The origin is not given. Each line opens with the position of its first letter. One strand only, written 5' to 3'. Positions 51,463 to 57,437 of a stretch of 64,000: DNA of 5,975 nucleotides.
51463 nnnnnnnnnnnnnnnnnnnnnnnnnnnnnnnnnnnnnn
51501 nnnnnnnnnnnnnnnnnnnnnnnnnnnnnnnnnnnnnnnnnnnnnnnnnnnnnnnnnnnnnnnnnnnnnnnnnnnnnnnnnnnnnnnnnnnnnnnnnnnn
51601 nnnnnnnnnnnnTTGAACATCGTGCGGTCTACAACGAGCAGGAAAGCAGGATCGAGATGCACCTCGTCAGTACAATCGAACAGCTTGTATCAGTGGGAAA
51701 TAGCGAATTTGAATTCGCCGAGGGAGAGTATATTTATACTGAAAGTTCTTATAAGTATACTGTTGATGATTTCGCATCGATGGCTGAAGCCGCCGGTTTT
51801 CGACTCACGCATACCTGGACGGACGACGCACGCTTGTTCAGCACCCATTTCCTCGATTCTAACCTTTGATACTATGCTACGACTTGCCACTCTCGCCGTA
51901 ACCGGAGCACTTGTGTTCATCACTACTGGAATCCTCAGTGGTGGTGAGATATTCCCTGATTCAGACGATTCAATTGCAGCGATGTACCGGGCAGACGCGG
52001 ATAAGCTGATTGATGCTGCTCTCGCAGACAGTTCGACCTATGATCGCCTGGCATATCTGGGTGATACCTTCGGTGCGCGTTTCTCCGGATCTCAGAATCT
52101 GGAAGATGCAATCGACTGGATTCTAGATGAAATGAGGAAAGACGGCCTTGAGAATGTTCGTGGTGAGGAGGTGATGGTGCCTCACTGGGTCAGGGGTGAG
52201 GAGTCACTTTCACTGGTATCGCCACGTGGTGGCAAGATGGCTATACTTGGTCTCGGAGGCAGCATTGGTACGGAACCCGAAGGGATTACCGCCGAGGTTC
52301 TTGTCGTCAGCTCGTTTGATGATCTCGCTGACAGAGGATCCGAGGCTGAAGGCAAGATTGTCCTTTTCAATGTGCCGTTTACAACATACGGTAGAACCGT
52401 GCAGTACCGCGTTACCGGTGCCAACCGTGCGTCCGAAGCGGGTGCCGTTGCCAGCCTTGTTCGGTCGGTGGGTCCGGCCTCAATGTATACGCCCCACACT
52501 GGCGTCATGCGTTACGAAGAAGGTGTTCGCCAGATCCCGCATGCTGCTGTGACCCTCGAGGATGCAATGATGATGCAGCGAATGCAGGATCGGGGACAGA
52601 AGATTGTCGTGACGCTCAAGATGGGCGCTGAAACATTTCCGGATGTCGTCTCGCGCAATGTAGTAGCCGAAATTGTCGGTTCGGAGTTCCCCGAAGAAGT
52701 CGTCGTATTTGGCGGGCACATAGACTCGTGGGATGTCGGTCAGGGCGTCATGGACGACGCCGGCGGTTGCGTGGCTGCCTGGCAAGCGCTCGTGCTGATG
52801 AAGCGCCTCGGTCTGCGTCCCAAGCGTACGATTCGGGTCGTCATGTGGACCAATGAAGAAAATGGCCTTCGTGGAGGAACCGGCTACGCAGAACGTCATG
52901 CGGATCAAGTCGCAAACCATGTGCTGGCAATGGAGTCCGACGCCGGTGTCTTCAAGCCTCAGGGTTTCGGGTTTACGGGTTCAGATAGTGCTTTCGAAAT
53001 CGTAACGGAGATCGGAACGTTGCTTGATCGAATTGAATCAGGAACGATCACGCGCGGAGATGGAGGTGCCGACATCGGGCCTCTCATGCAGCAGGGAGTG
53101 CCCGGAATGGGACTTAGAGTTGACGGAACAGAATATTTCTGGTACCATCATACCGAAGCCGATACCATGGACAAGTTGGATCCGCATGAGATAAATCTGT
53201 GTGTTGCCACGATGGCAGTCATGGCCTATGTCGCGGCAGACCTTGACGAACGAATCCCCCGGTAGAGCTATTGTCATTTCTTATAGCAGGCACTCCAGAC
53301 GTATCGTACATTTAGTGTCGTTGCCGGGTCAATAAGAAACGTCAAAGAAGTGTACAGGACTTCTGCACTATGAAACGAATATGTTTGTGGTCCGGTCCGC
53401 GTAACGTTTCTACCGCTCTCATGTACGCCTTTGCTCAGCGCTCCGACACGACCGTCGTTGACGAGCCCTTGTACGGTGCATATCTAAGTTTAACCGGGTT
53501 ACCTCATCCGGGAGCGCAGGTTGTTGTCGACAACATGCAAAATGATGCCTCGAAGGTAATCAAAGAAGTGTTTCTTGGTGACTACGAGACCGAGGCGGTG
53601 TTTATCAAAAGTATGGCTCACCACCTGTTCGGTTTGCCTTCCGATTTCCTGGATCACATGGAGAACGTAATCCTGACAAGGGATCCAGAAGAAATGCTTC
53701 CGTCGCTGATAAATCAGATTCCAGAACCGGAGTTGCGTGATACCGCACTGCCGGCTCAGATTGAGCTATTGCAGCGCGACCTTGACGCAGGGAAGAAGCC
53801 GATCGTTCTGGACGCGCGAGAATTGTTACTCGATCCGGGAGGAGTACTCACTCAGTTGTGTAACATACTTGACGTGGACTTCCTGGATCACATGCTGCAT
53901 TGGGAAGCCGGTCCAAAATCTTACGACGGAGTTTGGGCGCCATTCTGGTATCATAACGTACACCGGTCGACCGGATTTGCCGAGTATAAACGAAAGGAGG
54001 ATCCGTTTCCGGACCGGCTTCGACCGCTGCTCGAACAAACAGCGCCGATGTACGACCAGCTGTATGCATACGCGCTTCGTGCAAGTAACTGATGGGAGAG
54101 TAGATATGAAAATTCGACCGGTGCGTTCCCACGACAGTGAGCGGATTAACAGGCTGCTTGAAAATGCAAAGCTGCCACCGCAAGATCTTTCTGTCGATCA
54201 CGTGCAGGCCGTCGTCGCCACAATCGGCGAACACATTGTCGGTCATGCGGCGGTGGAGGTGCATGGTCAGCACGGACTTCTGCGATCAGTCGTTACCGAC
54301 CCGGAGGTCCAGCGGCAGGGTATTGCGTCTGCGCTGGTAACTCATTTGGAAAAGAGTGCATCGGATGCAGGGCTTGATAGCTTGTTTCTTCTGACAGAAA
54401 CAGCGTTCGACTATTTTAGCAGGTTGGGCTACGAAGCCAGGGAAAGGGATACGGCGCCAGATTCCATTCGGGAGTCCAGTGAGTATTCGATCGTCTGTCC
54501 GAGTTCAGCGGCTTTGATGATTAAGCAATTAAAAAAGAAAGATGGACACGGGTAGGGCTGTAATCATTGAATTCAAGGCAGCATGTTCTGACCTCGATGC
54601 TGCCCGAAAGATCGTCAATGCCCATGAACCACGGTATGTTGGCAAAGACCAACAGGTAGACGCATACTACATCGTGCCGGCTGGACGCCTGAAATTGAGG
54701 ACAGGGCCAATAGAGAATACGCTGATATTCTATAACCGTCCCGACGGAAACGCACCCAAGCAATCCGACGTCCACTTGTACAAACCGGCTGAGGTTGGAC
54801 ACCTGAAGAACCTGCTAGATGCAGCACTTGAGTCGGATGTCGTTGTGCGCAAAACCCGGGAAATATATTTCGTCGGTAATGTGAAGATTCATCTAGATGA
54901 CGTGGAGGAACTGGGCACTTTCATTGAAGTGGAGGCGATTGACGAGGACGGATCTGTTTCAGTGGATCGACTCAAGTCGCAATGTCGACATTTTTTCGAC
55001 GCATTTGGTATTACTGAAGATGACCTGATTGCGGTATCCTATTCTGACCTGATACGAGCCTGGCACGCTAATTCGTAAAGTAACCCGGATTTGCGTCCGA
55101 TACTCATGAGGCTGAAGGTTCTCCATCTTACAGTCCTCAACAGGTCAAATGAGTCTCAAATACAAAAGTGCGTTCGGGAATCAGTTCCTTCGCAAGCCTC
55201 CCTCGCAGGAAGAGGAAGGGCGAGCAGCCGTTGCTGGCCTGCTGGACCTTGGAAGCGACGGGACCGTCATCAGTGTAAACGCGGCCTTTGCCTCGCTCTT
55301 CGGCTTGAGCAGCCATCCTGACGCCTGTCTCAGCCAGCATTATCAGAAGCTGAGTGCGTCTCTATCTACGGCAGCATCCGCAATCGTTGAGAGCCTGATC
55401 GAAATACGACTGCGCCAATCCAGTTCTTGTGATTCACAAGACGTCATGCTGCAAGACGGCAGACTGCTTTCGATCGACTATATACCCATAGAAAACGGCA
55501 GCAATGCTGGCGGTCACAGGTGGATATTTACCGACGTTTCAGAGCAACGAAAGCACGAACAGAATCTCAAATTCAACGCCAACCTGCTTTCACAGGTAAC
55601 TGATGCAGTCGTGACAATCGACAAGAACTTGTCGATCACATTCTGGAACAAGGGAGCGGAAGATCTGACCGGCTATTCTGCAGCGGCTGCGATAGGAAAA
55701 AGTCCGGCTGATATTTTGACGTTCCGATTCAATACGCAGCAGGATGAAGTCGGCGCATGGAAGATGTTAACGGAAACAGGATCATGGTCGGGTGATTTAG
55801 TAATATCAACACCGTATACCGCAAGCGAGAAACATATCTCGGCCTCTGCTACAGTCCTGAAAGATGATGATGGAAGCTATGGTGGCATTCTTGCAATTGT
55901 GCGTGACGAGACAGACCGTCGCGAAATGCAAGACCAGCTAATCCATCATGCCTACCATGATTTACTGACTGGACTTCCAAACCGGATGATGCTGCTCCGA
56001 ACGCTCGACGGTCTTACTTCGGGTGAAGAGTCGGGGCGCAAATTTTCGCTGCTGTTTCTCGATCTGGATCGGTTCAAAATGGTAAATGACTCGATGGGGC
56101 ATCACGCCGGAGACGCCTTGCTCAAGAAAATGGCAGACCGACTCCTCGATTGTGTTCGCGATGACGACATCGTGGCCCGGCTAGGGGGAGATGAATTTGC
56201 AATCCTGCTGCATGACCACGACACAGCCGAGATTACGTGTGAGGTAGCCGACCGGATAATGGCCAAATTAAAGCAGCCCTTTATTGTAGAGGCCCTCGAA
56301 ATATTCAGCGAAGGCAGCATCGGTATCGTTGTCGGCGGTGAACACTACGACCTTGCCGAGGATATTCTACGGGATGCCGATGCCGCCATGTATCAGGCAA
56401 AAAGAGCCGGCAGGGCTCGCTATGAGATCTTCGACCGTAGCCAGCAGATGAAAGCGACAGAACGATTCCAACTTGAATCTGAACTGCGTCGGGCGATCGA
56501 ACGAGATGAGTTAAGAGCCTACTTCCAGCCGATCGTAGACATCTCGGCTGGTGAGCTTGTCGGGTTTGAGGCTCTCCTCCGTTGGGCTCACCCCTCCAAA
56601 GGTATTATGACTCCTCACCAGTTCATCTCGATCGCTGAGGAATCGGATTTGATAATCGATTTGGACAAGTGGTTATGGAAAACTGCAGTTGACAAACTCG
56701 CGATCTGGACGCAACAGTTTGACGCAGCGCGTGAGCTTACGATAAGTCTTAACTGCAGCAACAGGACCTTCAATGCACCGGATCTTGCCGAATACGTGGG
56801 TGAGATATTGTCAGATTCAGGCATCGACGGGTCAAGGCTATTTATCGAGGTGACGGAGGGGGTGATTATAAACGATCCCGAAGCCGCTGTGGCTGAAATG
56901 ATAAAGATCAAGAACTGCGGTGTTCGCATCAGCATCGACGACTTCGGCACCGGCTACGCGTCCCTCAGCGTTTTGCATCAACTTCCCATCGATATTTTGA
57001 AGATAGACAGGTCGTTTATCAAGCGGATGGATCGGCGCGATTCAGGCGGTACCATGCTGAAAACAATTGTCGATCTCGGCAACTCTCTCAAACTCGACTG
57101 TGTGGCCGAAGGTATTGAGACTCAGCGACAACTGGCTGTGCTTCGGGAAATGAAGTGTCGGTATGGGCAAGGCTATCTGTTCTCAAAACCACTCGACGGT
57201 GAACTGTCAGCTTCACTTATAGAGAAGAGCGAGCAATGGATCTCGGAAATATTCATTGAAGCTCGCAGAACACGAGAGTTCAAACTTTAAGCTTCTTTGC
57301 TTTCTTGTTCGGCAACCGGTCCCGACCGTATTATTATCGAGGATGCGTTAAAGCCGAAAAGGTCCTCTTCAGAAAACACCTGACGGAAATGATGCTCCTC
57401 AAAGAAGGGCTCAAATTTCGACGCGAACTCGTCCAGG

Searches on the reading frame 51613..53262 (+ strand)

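Call 65: search_protein_families(library=pfam, proteins=[window:51613-53262:+], max_evalue=0.00001)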
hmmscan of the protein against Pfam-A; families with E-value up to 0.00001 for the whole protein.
window:51613-53262:+ (550 aa): 2 families
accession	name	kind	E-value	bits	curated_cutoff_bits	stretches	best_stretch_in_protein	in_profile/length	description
PF04389.22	Peptidase_M28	-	5.4e-30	105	21.3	1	349-535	1-190/193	Peptidase family M28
PF01546.33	Peptidase_M20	-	3e-07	31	24.6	1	376-434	30-93/206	Peptidase family M20/M25/M40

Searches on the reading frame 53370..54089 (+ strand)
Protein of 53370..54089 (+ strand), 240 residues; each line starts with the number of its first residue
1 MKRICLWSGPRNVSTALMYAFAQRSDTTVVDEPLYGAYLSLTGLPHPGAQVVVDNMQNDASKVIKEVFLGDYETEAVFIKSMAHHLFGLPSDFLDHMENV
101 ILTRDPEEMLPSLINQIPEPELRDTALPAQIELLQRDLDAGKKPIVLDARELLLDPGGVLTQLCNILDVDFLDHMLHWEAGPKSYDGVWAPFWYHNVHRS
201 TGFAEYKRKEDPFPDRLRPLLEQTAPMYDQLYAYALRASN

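Call 66: search_protein_families(library=pfam, proteins=[window:53370-54089:+], max_evalue=0.00001)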
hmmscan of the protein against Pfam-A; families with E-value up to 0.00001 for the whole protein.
window:53370-54089:+ (240 aa): 1 family
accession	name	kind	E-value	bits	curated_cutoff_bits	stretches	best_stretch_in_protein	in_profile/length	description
PF19798.5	Sulfotransfer_5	-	3.9e-43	147.9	23.2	1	3-233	2-224/226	Sulfotransferase domain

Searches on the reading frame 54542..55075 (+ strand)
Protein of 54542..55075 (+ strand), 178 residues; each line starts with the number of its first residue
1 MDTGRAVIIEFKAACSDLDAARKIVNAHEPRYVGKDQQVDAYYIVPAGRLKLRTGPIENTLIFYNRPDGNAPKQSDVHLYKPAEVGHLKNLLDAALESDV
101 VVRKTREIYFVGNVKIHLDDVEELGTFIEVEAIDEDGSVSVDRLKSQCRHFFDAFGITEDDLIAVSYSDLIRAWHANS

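Call 66: search_protein_families(library=pfam, proteins=[window:54542-55075:+], max_evalue=0.00001)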
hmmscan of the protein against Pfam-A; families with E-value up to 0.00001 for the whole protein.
window:54542-55075:+ (178 aa): 1 family
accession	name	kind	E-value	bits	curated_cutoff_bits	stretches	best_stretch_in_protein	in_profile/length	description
PF01928.26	CYTH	-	1.5e-09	38.4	23.2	1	9-137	4-150/179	CYTH domain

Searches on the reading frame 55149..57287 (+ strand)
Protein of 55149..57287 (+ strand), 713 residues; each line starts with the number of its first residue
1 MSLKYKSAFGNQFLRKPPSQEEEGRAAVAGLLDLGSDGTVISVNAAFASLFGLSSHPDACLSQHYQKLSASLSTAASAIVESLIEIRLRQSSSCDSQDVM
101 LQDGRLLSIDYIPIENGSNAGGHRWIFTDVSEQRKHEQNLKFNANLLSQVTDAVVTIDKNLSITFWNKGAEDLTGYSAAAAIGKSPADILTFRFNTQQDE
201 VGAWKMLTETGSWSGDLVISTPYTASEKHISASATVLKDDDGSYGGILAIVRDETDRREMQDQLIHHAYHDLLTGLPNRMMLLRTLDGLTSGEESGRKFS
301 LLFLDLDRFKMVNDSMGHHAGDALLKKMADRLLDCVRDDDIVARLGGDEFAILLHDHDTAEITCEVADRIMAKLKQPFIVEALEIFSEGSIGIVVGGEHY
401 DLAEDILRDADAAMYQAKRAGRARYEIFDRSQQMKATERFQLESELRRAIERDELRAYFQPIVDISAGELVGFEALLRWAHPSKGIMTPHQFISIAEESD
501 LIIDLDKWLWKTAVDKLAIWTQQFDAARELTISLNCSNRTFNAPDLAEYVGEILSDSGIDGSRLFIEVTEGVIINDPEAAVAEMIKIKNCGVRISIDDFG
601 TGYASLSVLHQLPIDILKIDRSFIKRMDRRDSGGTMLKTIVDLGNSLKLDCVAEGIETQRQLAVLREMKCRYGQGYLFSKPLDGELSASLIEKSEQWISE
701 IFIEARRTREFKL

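Call 66: search_protein_families(library=pfam, proteins=[window:55149-57287:+], max_evalue=0.00001)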
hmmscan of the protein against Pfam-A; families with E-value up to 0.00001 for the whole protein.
window:55149-57287:+ (713 aa): 7 families
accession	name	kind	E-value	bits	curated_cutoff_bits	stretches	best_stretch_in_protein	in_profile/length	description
PF00563.25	EAL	-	9.5e-71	238.3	31.3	1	445-681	3-236/236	EAL domain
PF00990.26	GGDEF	-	1.6e-45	155.2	23.8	1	268-423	1-160/161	Diguanylate cyclase, GGDEF domain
PF08448.16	PAS_4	-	2e-17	63.8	23.1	1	147-259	1-110/110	PAS fold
PF13426.13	PAS_9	-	1.1e-15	58.2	27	1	152-256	2-103/103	PAS domain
PF00989.32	PAS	-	7.7e-12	45.7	22.6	1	144-253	4-112/113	PAS fold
PF13188.13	PAS_8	-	1.1e-10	41.4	21.8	0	145-195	5-55/65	PAS domain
PF12860.13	PAS_7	-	6.3e-08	33.2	27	0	147-259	1-112/115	PAS fold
